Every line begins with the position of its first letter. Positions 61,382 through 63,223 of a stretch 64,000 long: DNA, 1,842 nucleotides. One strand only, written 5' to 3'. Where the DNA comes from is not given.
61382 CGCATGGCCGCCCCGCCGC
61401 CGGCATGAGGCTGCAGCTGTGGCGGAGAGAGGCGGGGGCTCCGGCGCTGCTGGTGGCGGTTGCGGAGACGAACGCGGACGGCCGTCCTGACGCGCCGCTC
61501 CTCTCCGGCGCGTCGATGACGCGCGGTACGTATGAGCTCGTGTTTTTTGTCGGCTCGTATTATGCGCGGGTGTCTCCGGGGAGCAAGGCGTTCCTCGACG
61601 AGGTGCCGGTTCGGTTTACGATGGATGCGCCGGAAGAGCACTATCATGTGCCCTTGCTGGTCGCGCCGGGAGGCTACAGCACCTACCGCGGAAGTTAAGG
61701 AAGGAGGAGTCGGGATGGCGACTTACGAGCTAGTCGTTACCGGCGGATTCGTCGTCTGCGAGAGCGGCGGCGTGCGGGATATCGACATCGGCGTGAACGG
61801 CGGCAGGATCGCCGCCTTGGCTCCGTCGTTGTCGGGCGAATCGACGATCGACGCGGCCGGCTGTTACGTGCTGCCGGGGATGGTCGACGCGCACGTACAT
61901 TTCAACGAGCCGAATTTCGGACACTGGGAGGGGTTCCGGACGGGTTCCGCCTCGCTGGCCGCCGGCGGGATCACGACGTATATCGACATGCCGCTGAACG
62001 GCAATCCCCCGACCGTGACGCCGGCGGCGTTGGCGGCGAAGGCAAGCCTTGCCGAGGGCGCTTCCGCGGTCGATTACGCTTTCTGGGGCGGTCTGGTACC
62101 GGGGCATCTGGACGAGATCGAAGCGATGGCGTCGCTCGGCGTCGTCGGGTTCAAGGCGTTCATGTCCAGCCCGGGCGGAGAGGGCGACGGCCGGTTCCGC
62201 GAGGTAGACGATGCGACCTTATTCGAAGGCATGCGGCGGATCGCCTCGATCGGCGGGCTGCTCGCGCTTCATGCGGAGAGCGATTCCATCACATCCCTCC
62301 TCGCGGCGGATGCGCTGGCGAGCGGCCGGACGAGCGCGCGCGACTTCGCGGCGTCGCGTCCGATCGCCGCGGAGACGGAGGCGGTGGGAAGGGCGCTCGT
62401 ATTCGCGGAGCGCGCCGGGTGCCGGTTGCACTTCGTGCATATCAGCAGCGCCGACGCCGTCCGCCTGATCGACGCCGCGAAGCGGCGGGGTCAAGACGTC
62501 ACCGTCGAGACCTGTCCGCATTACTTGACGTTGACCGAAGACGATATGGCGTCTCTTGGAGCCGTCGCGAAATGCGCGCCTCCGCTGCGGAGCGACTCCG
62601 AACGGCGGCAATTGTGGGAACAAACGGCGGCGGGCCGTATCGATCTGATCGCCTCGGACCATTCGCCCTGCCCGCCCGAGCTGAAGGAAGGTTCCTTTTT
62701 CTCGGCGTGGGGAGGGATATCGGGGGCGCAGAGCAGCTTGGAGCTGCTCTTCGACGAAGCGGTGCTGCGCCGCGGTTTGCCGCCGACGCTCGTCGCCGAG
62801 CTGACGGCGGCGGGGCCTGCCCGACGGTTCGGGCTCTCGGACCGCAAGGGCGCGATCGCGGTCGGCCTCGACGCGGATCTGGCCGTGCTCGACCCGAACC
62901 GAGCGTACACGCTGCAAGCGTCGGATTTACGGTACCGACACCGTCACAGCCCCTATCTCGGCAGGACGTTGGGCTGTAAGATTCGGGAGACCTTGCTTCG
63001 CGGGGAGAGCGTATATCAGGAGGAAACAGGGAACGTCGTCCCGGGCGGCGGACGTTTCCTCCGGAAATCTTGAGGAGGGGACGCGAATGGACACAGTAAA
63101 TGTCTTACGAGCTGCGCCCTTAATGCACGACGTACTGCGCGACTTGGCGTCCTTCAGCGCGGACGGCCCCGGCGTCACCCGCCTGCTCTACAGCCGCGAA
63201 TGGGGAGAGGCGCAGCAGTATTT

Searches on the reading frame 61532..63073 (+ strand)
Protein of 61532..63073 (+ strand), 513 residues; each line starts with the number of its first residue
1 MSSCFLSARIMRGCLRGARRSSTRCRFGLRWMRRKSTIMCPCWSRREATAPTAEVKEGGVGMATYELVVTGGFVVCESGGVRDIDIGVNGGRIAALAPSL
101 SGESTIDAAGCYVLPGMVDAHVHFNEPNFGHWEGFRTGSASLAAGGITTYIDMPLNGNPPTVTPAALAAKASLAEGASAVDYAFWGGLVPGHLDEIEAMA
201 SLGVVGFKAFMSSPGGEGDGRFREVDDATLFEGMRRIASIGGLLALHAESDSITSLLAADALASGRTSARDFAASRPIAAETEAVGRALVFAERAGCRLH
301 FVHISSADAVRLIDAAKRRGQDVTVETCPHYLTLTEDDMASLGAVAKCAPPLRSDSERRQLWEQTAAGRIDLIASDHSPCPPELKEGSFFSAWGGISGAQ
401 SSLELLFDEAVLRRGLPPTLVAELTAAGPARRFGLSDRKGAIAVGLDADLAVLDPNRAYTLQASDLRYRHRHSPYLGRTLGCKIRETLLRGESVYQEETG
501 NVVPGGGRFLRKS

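Call 65: search_protein_families(library=pfam, proteins=[window:61532-63073:+], max_evalue=0.00001)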
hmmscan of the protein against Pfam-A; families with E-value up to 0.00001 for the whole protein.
window:61532-63073:+ (513 aa): 2 families
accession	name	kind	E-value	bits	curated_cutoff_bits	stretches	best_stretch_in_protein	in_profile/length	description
PF01979.26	Amidohydro_1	-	8e-18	65.2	25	1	112-459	1-321/345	Amidohydrolase family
PF07969.17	Amidohydro_3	-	3.2e-17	63.6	29.7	1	420-495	411-472/472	Amidohydrolase family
